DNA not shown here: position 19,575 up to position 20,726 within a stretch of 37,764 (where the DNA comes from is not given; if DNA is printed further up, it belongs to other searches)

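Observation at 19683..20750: GC-rich, cyanobacterial/plastid-type GGPP synthase island with an in-frame TAA in its ancestral N-terminus and altered catalytic-motif residues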

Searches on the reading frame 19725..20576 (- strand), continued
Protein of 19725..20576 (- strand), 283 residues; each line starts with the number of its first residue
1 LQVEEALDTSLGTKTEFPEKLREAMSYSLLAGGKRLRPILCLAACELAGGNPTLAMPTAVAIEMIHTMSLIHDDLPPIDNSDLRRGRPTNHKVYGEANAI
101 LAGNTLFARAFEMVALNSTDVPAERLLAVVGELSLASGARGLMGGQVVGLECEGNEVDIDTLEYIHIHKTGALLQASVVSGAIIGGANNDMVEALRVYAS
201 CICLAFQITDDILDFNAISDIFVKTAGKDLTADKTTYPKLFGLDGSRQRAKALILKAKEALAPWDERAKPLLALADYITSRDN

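Call 22: search_solved_structures(query=P0001, show_alignments=2)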
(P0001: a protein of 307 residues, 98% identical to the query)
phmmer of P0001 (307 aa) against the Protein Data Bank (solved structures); distinct sequences matched with E-value up to 0.001: 131 (the best 60 are shown).
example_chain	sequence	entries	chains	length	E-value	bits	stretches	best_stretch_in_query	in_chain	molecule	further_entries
7my7_AAA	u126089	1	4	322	4.4e-104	350.9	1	6-304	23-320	Farnesyl-diphosphate synthase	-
7my6_A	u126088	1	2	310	5.5e-104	350.6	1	7-305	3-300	Farnesyl-diphosphate synthase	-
7my1_AAA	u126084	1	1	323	2.6e-97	328.7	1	7-304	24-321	Geranylgeranyl pyrophosphate synthase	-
7mxz_AAA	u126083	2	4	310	2.8e-97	328.6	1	8-304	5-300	Geranylgeranyl pyrophosphate synthase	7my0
5e8l_A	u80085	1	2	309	1.5e-93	316.3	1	11-305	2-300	Heterodimeric geranylgeranyl pyrophosphate synthase large subunit 1, chloroplastic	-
3kra_A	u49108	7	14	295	6.4e-92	311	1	13-305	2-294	Geranyl diphosphate synthase large subunit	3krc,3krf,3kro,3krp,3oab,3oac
6sxl_A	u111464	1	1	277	2.2e-88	299.4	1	13-304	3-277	Geranylgeranyl pyrophosphate synthase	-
5xn5_A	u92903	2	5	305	7.2e-87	294.4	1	13-304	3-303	Os07g0580900 protein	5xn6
5e8h_A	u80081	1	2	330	8.4e-86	290.9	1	5-304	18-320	Geranylgeranyl pyrophosphate synthase 3, chloroplastic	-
6sxn_D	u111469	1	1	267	8.1e-84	284.4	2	13-237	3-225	Geranylgeranyl pyrophosphate synthase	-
6sxn_A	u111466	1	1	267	1.5e-83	283.5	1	13-239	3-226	Geranylgeranyl pyrophosphate synthase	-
2j1p_A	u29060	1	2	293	4.5e-81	275.4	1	25-305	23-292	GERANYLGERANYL PYROPHOSPHATE SYNTHETASE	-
6sxn_B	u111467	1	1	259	1e-79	271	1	13-238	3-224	Geranylgeranyl pyrophosphate synthase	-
6sxn_C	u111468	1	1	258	1.2e-79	270.8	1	13-236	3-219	Geranylgeranyl pyrophosphate synthase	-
5e8k_A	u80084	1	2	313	1.9e-79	270.1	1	11-305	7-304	Geranylgeranyl pyrophosphate synthase 10, mitochondrial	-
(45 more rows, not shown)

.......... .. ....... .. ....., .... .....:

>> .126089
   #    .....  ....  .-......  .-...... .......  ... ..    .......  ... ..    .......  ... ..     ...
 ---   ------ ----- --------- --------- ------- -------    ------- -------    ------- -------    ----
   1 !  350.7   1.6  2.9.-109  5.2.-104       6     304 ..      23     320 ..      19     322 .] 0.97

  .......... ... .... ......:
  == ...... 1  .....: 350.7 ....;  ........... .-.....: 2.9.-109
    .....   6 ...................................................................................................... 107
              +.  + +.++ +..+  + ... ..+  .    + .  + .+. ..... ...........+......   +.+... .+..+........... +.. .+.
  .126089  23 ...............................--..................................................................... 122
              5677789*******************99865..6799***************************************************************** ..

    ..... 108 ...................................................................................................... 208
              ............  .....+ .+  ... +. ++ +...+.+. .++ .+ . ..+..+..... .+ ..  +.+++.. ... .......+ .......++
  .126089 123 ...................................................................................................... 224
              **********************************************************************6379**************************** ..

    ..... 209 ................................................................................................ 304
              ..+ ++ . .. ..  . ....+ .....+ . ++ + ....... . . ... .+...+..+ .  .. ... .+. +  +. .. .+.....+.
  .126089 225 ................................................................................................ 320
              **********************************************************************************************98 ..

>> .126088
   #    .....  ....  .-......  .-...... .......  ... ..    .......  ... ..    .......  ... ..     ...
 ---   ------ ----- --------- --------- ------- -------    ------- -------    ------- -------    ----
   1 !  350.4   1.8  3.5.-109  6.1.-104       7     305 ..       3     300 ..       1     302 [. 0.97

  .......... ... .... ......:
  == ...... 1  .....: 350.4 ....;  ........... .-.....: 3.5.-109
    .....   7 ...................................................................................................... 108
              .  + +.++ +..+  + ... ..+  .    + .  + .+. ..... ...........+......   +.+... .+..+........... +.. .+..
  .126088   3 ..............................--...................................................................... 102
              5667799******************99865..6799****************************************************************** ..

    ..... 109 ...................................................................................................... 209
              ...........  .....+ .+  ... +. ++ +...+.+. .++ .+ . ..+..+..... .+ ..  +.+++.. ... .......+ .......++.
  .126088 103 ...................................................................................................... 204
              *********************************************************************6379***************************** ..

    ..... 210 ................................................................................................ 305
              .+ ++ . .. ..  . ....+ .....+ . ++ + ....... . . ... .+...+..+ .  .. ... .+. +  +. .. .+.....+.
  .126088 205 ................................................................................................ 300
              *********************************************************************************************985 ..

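Call 32: search_protein_families(library=ncbifam, proteins=[P0001], max_evalue=0.00001)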
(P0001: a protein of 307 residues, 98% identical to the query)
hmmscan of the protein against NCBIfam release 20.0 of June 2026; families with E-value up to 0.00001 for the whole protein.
P0001 (307 aa): 16 families
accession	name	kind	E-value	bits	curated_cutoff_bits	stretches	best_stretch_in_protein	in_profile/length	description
NF045685.1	GGPPSynCrtE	equivalog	2.6e-130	433.7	460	1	13-305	1-292/293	geranylgeranyl diphosphate synthase CrtE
NF045485.1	FPPsyn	subfamily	1.8e-102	342.4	275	1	21-305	3-287/288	farnesyl diphosphate synthase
NF007877.0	PRK10581.1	equivalog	3.4e-70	236.6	321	1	14-306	2-299/299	(2E,6E)-farnesyl diphosphate synthase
NF041169.1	f2_encap_cargo4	exception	5e-61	206.8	450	1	17-277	3-264/334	family 2 encapsulin nanocompartment cargo protein polyprenyl transferase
NF040698.1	IdsA_Meth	equivalog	6.3e-58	196.5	468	1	18-277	6-261/328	short chain isoprenyl diphosphate synthase IdsA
NF041003.1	GGPP_syn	equivalog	3.1e-43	148.1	500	1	16-271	3-252/326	geranylgeranyl diphosphate synthase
NF040789.2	gerfarn_diphsyn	equivalog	3.5e-41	141.5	560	1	19-260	11-261/345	geranylfarnesyl diphosphate synthase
TIGR02748.1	GerC3_HepT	equivalog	4.6e-37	127.8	456.55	1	25-272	15-249/319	heptaprenyl diphosphate synthase component II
NF008140.0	PRK10888.1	equivalog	9.5e-33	113.9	412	1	50-282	38-260/323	octaprenyl diphosphate synthase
TIGR02749.1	prenyl_cyano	equivalog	3.4e-31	108.5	383.2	1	26-271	17-252/322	solanesyl diphosphate synthase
NF045628.1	HxpDPsynlarge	equivalog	1.5e-29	103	500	1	42-274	21-243/311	hexaprenyl-diphosphate synthase large subunit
NF045549.1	GGPPsyn_IdsB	equivalog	2e-29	102.7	475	1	54-272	63-275/346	geranylgeranyl diphosphate synthase IdsB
NF042417.1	NPPPS_Mycobact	equivalog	4.1e-29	101.7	600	1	15-276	18-266/335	nonaprenyl/(2E,6E)-farnesyl/geranylgeranyl diphosphat synthase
NF040627.1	GFPS_Meth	equivalog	2.5e-27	96.1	600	1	44-243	28-215/285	geranylfarnesyl diphosphate synthase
NF042416.1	GFPPS_Mycobact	equivalog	4e-13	49.1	600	1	45-259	31-260/350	bifunctional (2E,6E)-farnesyl/geranyl diphosphate synthase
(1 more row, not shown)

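Call 41: search_protein_representatives(protein=P0001)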
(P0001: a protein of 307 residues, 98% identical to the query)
Query: 307 residues. Proteins with E-value up to 0.001 (for the whole library): 40821; up to 1e-10: 24145; up to 1e-30: 5293. The best 150 are listed.
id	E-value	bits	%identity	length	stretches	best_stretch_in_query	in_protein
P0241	1.8e-94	332.6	56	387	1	11-306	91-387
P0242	2.4e-93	328.9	55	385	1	3-305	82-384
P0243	5.4e-93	327.7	55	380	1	5-305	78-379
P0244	1.1e-91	323.4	55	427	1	8-304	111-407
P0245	4.2e-85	301.8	55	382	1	12-304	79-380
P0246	3.4e-84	298.8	52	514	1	10-304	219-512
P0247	3.5e-82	292.2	52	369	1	12-305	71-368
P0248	6.1e-81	288.2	49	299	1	12-304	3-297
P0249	1.8e-79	283.3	48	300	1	10-305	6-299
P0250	1.1e-78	280.8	47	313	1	7-305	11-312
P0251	5.3e-78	278.5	49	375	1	11-304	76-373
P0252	1.5e-77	277.0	50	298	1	13-304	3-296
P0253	5.7e-77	275.1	50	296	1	16-304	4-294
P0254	9.4e-77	274.4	49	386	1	13-305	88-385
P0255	1.9e-76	273.4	52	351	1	10-305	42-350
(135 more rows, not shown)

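Call 66: list_cluster_members(proteins=[P0001, window:19725-20576:-, P0002, P0006])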
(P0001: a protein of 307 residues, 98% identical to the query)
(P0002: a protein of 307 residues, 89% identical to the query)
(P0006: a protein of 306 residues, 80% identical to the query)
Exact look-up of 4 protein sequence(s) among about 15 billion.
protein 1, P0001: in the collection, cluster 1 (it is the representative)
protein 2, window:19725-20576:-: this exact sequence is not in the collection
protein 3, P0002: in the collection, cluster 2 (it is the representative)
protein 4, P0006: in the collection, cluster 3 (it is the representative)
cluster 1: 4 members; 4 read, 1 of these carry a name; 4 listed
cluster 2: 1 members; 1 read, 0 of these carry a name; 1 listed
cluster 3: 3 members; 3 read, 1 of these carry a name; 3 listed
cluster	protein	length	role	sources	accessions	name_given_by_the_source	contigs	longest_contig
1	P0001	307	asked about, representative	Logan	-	-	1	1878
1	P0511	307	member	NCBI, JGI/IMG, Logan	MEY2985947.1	MAG: hypothetical protein RJB24_176 [Candidatus Parcubacteria bacterium] | geranylgeranyl diphosphate synthase type II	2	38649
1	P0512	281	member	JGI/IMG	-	-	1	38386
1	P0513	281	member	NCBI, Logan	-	-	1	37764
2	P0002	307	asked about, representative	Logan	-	-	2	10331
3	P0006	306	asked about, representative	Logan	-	-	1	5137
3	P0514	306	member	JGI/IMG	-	geranylgeranyl diphosphate synthase, type II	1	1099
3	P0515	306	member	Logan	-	-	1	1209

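Call 68: find_encoding_contigs(protein=P0512, flank=10000, max_places=3)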
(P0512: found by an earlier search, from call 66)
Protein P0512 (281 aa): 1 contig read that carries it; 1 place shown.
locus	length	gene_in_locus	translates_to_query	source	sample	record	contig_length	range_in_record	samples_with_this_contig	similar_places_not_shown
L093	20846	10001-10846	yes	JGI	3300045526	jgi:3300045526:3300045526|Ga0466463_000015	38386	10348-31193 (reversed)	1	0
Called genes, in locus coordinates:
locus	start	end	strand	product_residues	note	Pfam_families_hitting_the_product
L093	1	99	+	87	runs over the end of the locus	-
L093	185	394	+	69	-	-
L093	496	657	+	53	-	-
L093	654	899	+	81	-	-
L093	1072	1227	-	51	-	-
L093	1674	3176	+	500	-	PF00890:FAD_binding_2 (faint), PF01266:DAO (weak), PF01593:Amino_oxidase, PF03486:HI0933_like (faint), PF07992:Pyr_redox_2 (faint), PF13450:NAD_binding_8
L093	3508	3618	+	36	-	-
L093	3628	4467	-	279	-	PF01040:UbiA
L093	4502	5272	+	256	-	PF04240:Caroten_synth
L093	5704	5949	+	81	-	-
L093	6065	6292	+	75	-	-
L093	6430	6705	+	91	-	-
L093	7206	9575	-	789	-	PF00133:tRNA-synt_1, PF09334:tRNA-synt_1g, PF08264:Anticodon_1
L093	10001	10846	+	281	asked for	PF00348:polyprenyl_synt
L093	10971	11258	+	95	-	-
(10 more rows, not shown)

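Call 70: find_related_loci(query=P0001, collection=viral_contigs, flank=8000)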
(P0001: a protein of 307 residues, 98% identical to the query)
Query P0001 (307 aa) in viral_contigs; peptide patterns used: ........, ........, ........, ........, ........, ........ (x = any residue, [..] = any of these).
4 stretches matched a pattern, but none encodes a relative of the query by tblastn (E <= 1e-3).

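Call 71: search_dna_similar(query=P0001, collection=phages, mode=protein, max_rows=10)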
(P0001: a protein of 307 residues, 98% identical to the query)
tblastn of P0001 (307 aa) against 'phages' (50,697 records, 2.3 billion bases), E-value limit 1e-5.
Records with a match: 36; places in all: 38; records where one place covers at least 80% of the query: 14.
Best place of each record, by identity: <60% 36.
By first word of the organism name: Bacteriophage 15; Listeria 11; Staphylococcus 3; Enterococcus 3; Acinetobacter 2; Escherichia 1; Salmonella 1.
By host as written in the record: - 17; Listeria monocytogenes 11; Staphylococcus aureus 3; Enterococcus faecalis 3; Escherichia coli O157:H7 ATCC 43895 1; Homo sapiens 1.
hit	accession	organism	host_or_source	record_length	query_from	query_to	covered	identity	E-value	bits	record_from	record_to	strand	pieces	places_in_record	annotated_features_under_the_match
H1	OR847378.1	Listeria phage LM 4-11-1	Listeria monocytogenes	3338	18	305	94%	42.4%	5e-60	211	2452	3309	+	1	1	record has no annotation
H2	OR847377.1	Listeria phage LM 4-11-1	Listeria monocytogenes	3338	18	305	94%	42.0%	2e-59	210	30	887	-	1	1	record has no annotation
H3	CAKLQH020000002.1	Acinetobacter phage MD-2021a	not known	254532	11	304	96%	40.0%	2e-48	179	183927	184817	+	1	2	ispA: geranyltranstransferase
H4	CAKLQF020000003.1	Acinetobacter phage MD-2021a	not known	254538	11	304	96%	40.0%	2e-48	179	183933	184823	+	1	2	ispA: geranyltranstransferase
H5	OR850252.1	Staphylococcus phage SA 1298 Kay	Staphylococcus aureus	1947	36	305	88%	42.6%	2e-57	200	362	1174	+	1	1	record has no annotation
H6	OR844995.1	Staphylococcus phage SA 1306 Kay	Staphylococcus aureus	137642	36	305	88%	42.6%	6e-56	200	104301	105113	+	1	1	record has no annotation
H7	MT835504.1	Bacteriophage sp.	human fecal samples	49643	25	306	92%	40.8%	5e-51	186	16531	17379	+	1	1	record has no annotation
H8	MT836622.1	Bacteriophage sp.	human fecal samples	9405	15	305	95%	38.1%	4e-41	157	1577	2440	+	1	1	record has no annotation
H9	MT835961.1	Bacteriophage sp.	human fecal samples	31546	15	268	83%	43.5%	3e-54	195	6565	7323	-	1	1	record has no annotation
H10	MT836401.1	Bacteriophage sp.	human fecal samples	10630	6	306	98%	36.5%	1e-38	150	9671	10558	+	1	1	record has no annotation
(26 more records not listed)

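Call 72: find_related_loci(query=P0001, collection=metagenome_contigs, flank=3000)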
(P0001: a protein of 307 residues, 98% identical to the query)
Query P0001 (307 aa) in metagenome_contigs; peptide patterns used: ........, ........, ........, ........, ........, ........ (x = any residue, [..] = any of these).
600 stretches matched a pattern (row limit reached: there are more); 588 encode a relative of the query (tblastn E <= 1e-3); the best 80 are kept; 80 distinct loci.
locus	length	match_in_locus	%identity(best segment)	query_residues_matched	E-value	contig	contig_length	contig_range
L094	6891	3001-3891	74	8-306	4e-144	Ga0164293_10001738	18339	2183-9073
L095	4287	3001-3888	74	9-306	6e-145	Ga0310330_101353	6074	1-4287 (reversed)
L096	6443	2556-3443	74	9-306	6e-144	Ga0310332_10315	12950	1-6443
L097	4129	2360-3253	74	7-306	2e-146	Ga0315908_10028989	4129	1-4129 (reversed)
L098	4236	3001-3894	74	7-306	1e-143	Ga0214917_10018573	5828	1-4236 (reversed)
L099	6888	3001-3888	73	9-306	4e-142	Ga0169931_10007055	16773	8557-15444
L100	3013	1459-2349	74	13-306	3e-147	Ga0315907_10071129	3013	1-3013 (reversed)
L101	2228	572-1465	74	7-306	5e-147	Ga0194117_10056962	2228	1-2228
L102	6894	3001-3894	71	9-306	7e-137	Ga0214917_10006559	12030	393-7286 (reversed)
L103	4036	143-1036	71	9-306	2e-138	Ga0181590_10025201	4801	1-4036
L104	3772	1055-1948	74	13-306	1e-138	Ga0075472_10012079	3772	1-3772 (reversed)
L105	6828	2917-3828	73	7-306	3e-135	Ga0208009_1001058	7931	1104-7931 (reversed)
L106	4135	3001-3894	74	13-306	6e-136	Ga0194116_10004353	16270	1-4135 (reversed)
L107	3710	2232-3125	74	13-306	8e-139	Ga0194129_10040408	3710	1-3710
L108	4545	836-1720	72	10-306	4e-136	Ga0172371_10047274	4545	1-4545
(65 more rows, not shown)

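Call 88: predict_structure(alignment_id=A2)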
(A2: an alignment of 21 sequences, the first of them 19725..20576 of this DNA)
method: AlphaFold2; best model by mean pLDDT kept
length: 283 residues; sequences in the alignment: 21
mean_pLDDT: 73.9   pTM: 0.77
mean pLDDT of the five models: 73.9, 72.3, 70.9, 70.5, 68.9
residues with pLDDT >= 90: 83; 70-90: 91; 50-70: 66; < 50: 43
segments of 3 or more residues with pLDDT < 50: 74-95, 141-145, 220-232
pLDDT, mean of each block of 10 residues (from residue 1): 68 59 55 70 95 92 77 42 32 49 70 86 92 77 52 67 79 92 97 96 89 69 40 67 89 96 92 85 61
secondary structure, 60 per line:
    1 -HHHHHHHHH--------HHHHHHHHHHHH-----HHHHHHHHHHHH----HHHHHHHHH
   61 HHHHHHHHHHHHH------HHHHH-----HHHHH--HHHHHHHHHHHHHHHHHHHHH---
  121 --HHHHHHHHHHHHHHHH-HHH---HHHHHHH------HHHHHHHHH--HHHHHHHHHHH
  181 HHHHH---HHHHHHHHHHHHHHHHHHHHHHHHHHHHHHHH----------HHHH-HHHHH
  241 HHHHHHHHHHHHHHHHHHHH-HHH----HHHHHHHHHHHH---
elements in order: H2-10 H19-30 H36-47 H52-73 H80-84 H90-94 H97-117 H123-138 H146-152 H159-167 H170-185 H189-220 H231-234 H236-260 H269-280

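Call 90: fold_search(model_id=the predicted structure, library=pdb)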
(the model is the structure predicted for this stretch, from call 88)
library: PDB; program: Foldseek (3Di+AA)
matches with E <= 10: 754; with E <= 0.001: 265
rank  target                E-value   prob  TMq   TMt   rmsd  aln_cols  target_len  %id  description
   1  7my7_AAA              3.0e-16  1.00  0.79  0.81   4.2       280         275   57  Se-CrtE N-term His-tag structure (released 2022-06-01)
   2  7my7_BBB              4.6e-16  1.00  0.79  0.81   3.9       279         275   56  Se-CrtE N-term His-tag structure (released 2022-06-01)
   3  7my6_B                5.6e-16  1.00  0.79  0.78   4.1       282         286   57  Se-CrtE C-term His-tag with IPP added (released 2022-08-24)
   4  7mxz_AAA              5.6e-16  1.00  0.81  0.79   3.9       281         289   54  Sy-CrtE apo structure (released 2022-06-01)
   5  7my0_B                5.9e-16  1.00  0.80  0.79   4.0       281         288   54  Sy-CrtE IPP structure (released 2022-06-01)
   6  7my6_A                9.0e-16  1.00  0.79  0.78   4.1       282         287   57  Se-CrtE C-term His-tag with IPP added (released 2022-08-24)
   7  7my0_A                1.3e-15  1.00  0.80  0.79   3.9       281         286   55  Sy-CrtE IPP structure (released 2022-06-01)
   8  7my1                  1.5e-15  1.00  0.80  0.81   3.9       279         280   54  Sy-CrtE structure with IPP, N-term His-tag (released 2022-06-01)
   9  7mxz_BBB              2.8e-15  1.00  0.80  0.79   3.9       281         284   55  Sy-CrtE apo structure (released 2022-06-01)
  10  5e8l_A                8.2e-15  1.00  0.79  0.80   3.9       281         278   52  Crystal structure of geranylgeranyl pyrophosphate synthase 11 from Arabidopsis thaliana (released 2015-11-11)
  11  7my7_DDD              9.3e-15  1.00  0.75  0.82   4.0       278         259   55  Se-CrtE N-term His-tag structure (released 2022-06-01)
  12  5xn5_A                1.8e-14  1.00  0.80  0.79   4.1       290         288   51  Homo-dimer crystal structure of geranylgeranyl diphosphate synthases 1 from Oryza sativa (released 2017-06-21)
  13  3kra_A                4.4e-14  1.00  0.79  0.81   4.1       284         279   52  Mint heterotetrameric geranyl pyrophosphate synthase in complex with magnesium (released 2010-02-23)
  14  5xn5_B                7.6e-14  1.00  0.79  0.79   3.9       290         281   49  Homo-dimer crystal structure of geranylgeranyl diphosphate synthases 1 from Oryza sativa (released 2017-06-21)
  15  5e8l_B                8.2e-14  1.00  0.76  0.76   4.1       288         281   49  Crystal structure of geranylgeranyl pyrophosphate synthase 11 from Arabidopsis thaliana (released 2015-11-11)
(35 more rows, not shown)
